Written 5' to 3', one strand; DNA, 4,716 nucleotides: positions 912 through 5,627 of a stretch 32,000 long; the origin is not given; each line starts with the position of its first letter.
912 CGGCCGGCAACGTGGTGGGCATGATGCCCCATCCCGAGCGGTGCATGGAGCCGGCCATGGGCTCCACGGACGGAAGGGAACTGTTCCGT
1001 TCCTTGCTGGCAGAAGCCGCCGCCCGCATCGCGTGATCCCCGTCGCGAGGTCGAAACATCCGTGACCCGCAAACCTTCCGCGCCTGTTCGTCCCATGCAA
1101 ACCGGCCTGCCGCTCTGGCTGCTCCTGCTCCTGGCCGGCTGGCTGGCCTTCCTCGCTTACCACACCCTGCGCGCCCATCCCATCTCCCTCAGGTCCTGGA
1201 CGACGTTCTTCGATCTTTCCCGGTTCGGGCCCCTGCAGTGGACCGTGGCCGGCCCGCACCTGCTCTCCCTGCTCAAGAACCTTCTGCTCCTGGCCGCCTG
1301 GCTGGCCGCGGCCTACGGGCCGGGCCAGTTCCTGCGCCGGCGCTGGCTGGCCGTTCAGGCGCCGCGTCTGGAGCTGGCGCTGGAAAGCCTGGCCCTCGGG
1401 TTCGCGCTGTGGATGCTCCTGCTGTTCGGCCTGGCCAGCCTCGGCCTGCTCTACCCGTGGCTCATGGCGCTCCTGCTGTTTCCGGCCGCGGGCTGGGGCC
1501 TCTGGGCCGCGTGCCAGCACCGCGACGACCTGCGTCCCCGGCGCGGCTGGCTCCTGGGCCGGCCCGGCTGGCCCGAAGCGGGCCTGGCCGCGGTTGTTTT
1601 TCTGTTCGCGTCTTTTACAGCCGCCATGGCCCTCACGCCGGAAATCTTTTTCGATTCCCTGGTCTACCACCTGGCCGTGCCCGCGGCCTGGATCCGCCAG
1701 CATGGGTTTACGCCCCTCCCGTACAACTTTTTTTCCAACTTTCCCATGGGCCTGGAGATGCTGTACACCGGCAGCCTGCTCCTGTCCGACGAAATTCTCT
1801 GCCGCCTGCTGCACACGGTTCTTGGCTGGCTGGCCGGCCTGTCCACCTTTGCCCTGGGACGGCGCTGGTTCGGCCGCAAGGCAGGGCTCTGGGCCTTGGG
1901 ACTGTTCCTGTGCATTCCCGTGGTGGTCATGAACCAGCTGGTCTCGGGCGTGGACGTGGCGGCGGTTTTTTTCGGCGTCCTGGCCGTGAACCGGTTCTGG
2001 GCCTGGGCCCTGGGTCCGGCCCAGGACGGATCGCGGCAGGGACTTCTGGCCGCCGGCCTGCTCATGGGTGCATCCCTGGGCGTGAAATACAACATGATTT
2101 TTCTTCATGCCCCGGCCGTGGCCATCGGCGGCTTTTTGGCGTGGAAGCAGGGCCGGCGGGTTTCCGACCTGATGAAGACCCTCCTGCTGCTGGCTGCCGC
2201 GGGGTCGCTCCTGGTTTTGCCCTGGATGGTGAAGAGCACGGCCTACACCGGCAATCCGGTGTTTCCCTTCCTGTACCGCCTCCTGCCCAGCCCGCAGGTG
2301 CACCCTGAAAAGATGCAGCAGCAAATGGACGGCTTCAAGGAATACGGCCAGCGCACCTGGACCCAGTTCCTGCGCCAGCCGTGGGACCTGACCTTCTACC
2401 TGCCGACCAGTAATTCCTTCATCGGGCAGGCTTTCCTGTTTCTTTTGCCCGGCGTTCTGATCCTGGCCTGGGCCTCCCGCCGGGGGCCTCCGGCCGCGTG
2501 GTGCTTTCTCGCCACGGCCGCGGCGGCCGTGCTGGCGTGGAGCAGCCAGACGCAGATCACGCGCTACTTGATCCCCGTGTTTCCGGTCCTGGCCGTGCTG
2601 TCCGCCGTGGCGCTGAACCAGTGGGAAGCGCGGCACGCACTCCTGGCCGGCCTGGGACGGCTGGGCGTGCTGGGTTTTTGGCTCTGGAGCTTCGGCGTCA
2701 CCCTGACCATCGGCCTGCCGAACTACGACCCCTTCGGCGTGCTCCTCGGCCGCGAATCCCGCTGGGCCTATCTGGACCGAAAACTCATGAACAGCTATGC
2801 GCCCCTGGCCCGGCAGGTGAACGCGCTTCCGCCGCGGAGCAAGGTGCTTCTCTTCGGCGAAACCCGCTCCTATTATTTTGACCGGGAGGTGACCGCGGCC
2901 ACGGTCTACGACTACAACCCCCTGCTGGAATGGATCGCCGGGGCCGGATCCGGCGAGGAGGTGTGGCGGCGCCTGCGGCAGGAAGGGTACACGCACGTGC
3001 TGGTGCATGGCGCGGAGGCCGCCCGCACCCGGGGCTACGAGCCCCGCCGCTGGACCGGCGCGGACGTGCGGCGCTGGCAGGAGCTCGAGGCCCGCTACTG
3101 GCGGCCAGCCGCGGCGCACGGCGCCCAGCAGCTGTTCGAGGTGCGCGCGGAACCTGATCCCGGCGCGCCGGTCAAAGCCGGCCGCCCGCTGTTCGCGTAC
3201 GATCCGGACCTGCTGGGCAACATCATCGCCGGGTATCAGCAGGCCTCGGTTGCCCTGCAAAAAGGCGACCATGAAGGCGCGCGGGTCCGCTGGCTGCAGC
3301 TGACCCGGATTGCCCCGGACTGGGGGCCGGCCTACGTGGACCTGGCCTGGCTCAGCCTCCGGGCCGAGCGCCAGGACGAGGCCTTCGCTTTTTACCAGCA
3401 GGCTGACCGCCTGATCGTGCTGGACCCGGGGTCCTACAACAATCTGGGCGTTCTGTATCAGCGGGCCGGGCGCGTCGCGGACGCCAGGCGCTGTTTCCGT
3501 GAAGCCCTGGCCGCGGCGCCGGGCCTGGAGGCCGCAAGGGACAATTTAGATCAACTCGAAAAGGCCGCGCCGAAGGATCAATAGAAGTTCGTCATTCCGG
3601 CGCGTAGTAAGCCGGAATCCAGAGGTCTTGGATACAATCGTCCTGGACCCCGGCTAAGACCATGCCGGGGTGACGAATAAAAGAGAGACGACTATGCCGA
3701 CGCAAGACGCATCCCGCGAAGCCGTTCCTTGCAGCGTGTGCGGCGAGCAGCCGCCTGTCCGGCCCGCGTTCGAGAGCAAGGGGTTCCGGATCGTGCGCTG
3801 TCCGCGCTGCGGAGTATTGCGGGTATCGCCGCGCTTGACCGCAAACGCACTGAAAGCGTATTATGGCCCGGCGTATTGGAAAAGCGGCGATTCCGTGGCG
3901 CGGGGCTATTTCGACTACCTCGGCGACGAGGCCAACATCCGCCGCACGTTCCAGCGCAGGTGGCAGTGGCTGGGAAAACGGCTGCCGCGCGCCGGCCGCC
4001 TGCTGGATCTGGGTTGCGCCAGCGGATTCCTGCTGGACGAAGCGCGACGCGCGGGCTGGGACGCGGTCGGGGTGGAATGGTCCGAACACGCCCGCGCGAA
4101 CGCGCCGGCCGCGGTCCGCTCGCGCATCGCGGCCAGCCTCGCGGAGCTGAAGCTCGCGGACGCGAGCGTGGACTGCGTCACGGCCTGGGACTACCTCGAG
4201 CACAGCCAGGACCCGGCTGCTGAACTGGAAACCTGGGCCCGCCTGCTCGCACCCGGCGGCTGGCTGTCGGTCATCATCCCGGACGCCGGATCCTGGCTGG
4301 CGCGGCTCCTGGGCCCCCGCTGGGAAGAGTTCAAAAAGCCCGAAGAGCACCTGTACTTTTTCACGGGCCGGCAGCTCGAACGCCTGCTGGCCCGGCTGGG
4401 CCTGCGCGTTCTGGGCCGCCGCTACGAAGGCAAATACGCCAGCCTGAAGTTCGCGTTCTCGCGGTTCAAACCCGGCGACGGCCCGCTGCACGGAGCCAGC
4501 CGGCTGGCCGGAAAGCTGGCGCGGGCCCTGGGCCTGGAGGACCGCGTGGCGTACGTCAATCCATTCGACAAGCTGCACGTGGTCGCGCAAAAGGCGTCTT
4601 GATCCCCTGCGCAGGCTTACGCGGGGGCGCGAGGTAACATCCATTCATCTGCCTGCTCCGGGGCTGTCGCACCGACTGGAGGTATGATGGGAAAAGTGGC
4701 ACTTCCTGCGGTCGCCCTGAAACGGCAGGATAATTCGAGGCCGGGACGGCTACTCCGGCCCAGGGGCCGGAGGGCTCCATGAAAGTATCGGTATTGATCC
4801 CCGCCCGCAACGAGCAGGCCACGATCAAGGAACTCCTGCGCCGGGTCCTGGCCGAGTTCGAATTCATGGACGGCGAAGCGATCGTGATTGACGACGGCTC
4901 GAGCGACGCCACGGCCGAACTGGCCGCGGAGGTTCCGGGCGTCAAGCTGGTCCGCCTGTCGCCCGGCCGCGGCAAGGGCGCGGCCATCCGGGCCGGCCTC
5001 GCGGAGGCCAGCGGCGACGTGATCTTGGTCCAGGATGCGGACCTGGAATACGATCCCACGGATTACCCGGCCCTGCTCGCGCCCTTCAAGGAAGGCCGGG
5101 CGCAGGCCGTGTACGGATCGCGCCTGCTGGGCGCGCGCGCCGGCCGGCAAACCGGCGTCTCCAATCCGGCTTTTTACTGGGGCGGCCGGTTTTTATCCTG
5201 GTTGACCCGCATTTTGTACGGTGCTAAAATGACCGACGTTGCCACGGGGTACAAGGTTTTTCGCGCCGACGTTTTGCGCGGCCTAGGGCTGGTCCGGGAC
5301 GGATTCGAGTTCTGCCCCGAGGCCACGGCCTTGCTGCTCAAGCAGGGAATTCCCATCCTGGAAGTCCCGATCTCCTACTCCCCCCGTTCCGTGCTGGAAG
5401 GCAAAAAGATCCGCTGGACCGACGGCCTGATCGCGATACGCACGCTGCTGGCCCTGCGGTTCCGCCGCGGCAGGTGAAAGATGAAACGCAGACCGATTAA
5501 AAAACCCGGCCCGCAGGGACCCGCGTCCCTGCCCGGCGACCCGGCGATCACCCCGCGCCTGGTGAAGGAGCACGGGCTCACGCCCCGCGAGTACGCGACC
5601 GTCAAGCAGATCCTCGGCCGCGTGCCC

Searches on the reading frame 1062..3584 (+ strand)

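Call 31: search_protein_families(library=pfam, proteins=[window:1062-3584:+], max_evalue=0.001)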
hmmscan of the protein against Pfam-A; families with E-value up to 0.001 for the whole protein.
window:1062-3584:+ (840 aa): 7 families
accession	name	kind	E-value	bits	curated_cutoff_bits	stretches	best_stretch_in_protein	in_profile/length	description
PF07719.23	TPR_2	-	5e-10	39.2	27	1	791-821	3-33/34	Tetratricopeptide repeat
PF13231.12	PMT_2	-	2.2e-08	34.9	26.1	1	243-389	20-158/160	Dolichyl-phosphate-mannose-protein mannosyltransferase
PF13424.12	TPR_12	-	8.1e-07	29.6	30.1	0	792-819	48-75/77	Tetratricopeptide repeat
PF13181.12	TPR_8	-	3.3e-06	27.2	25.7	0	791-820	3-32/34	Tetratricopeptide repeat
PF13374.12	TPR_10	-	4.2e-06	27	27.5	1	791-817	4-30/42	Tetratricopeptide repeat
PF00515.34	TPR_1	-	1.3e-05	25.2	27.8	1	791-820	3-32/34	Tetratricopeptide repeat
PF13432.12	TPR_16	-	0.00015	22.6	32.7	0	725-783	1-59/65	Tetratricopeptide repeat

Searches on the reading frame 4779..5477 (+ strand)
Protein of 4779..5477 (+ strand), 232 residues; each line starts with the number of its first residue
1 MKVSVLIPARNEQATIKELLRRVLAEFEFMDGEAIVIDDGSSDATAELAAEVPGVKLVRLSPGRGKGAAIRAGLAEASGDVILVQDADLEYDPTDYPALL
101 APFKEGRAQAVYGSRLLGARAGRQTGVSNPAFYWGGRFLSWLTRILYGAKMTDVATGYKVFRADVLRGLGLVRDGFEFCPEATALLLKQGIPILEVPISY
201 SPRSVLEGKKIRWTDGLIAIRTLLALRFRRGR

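Call 31: search_protein_families(library=pfam, proteins=[window:4779-5477:+], max_evalue=0.001)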
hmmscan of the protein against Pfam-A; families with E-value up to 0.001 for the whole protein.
window:4779-5477:+ (232 aa): 3 families
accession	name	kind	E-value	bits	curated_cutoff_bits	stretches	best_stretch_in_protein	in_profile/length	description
PF00535.33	Glycos_transf_2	-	4.8e-30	105.1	23.3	1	4-167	1-165/168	Glycosyl transferase family 2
PF13641.12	Glyco_tranf_2_3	-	2.7e-07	31.3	27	1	3-115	3-123/230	Glycosyltransferase like family 2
PF12804.13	NTP_transf_3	-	0.0006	20.5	27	1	18-115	25-123/160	MobA-like NTP transferase domain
